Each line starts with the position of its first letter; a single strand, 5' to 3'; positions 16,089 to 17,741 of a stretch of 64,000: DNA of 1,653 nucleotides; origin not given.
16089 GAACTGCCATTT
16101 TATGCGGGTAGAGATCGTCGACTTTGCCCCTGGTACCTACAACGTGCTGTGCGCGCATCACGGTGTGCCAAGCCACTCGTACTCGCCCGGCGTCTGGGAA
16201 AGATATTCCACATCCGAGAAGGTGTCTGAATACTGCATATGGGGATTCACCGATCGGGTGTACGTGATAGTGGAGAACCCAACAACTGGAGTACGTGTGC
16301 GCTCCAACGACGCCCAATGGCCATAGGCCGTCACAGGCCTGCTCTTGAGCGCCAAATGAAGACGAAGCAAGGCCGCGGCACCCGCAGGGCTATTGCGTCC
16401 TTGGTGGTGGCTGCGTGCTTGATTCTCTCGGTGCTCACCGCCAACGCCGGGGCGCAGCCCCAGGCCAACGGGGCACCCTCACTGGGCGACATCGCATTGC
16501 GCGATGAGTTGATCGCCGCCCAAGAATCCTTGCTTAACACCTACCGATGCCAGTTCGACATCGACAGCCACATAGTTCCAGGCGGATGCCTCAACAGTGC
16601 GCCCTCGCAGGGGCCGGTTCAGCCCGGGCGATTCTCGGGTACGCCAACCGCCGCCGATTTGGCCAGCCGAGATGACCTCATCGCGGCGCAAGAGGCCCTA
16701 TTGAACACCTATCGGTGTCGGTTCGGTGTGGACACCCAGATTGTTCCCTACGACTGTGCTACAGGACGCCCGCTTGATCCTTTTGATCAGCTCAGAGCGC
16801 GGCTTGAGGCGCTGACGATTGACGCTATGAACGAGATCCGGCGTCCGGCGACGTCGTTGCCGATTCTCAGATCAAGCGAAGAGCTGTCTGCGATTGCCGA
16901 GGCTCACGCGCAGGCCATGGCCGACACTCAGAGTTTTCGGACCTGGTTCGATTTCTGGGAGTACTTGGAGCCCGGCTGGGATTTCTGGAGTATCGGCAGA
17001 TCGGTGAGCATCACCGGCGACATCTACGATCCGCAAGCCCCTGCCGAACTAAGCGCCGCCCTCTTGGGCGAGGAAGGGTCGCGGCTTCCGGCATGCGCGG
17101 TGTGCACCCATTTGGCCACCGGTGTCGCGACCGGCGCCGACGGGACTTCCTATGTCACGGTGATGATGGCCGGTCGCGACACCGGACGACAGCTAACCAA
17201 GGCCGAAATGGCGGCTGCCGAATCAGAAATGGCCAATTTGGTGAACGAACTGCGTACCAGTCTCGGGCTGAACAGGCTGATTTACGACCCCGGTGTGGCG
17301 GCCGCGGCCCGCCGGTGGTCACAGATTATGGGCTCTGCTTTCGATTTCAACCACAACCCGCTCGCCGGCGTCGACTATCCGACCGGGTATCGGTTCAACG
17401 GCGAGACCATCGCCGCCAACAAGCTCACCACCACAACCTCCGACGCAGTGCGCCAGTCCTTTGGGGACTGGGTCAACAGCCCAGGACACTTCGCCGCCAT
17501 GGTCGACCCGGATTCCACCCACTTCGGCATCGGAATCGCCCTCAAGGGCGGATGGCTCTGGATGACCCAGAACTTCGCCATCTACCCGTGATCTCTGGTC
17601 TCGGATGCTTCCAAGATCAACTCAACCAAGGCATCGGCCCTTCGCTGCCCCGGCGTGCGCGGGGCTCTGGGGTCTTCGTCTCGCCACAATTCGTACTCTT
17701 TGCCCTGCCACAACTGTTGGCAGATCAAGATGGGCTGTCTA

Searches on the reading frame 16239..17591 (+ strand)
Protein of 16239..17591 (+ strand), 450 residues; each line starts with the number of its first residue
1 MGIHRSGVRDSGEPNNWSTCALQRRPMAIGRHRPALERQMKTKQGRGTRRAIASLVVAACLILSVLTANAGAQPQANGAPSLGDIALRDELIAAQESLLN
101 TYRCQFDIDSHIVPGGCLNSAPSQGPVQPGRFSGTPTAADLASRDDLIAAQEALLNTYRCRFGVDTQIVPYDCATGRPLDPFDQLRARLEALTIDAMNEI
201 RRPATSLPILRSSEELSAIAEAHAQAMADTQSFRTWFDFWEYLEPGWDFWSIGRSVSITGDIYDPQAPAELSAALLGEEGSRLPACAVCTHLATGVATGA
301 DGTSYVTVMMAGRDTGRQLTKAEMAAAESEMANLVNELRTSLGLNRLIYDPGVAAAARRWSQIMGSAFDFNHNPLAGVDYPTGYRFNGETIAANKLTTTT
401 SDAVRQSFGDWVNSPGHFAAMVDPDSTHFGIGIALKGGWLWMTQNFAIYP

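Call 3: search_protein_families(library=pfam, proteins=[window:16239-17591:+], max_evalue=1)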
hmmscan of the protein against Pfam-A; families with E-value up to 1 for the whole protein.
window:16239-17591:+ (450 aa): 2 families
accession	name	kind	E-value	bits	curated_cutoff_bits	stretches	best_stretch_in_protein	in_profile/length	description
PF00188.32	CAP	-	1.2e-23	84.6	21.1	2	333-446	2-117/117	Cysteine-rich secretory protein family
PF07739.18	TipAS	-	0.18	12.7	23.8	1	317-374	23-81/117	TipAS antibiotic-recognition domain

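Call 5: search_protein_families(library=ncbifam, proteins=[window:16239-17591:+], max_evalue=1)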
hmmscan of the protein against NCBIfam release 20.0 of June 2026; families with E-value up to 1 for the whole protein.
window:16239-17591:+ (450 aa): 2 families
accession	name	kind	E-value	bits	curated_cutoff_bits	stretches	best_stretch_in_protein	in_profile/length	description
TIGR02909.1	spore_YkwD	subfamily_domain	1.6e-12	47.4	171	1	325-446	2-125/127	uncharacterized protein, YkwD family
NF052539.1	DivAsocLipDalA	equivalog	2e-08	34.2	200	2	312-444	30-166/169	divisome-associated lipoprotein DalA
